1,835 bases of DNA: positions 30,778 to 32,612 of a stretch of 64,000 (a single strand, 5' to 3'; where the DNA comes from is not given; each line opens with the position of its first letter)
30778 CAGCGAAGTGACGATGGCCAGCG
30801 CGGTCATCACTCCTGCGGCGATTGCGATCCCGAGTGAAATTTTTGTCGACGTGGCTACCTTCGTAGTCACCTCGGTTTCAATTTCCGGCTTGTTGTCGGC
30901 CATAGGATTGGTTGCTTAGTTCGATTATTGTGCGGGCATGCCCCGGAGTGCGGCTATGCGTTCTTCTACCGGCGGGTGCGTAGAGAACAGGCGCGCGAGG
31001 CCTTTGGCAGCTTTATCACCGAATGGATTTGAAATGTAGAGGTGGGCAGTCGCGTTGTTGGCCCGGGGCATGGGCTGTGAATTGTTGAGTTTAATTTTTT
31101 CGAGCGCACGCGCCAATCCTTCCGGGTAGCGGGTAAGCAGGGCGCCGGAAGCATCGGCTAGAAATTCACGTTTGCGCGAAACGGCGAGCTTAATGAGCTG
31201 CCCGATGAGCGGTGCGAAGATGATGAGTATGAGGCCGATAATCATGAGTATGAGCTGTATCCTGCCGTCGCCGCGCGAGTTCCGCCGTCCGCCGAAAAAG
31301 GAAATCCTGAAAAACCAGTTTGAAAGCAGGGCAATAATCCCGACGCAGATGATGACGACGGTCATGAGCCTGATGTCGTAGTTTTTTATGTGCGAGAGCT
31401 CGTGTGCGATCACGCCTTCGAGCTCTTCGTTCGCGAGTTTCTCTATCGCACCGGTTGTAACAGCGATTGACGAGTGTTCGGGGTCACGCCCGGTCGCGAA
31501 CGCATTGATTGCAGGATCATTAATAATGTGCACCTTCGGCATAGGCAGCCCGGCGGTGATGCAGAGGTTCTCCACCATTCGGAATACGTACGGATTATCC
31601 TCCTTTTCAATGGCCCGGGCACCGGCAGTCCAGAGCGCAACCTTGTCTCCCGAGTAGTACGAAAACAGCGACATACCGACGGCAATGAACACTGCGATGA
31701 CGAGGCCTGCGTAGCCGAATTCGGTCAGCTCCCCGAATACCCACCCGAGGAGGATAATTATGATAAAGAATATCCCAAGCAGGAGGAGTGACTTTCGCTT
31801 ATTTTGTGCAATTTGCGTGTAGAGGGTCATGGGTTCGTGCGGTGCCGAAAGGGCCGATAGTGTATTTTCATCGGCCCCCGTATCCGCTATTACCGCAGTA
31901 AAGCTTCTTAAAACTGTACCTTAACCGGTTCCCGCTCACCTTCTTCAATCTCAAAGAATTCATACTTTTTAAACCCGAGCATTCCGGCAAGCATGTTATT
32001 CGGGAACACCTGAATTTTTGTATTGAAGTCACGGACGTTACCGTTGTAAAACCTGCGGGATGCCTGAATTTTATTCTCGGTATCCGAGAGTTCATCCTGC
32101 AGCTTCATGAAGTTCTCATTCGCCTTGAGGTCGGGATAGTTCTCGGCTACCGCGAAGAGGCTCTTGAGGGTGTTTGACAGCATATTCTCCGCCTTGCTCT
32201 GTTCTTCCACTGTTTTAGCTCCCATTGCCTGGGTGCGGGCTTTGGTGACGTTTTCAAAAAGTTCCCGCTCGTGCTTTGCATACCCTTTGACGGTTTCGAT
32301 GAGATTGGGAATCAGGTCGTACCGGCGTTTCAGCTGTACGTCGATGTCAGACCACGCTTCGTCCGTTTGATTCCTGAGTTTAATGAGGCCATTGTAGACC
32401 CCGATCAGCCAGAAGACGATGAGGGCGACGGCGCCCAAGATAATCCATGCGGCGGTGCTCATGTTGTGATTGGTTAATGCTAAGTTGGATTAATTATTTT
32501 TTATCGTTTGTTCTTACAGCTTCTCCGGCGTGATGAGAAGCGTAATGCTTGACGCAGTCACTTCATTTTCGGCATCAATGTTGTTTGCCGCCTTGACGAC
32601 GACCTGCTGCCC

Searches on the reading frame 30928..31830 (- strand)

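Call 110: search_protein_families(library=pfam, proteins=[window:30928-31830:-], max_evalue=0.01)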
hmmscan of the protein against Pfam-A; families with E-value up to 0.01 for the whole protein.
window:30928-31830:- (301 aa): 3 families
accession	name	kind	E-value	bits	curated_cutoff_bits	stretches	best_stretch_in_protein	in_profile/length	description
PF01435.24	Peptidase_M48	-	4.9e-33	115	20.3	1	78-297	3-184/186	Peptidase family M48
PF05569.17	Peptidase_M56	-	0.00066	19.4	31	1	121-161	177-217/296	BlaR1 peptidase M56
PF07690.21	MFS_1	-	0.0035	16.8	33.4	0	145-229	196-277/347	Major Facilitator Superfamily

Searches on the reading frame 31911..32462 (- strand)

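Call 110: search_protein_families(library=pfam, proteins=[window:31911-32462:-], max_evalue=0.01)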
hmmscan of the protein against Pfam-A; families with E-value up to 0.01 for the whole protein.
window:31911-32462:- (184 aa): 1 family
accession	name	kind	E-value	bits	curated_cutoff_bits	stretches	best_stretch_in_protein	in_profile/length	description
PF04011.17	LemA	-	1.5e-66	223.3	26.2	1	36-184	1-149/149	LemA family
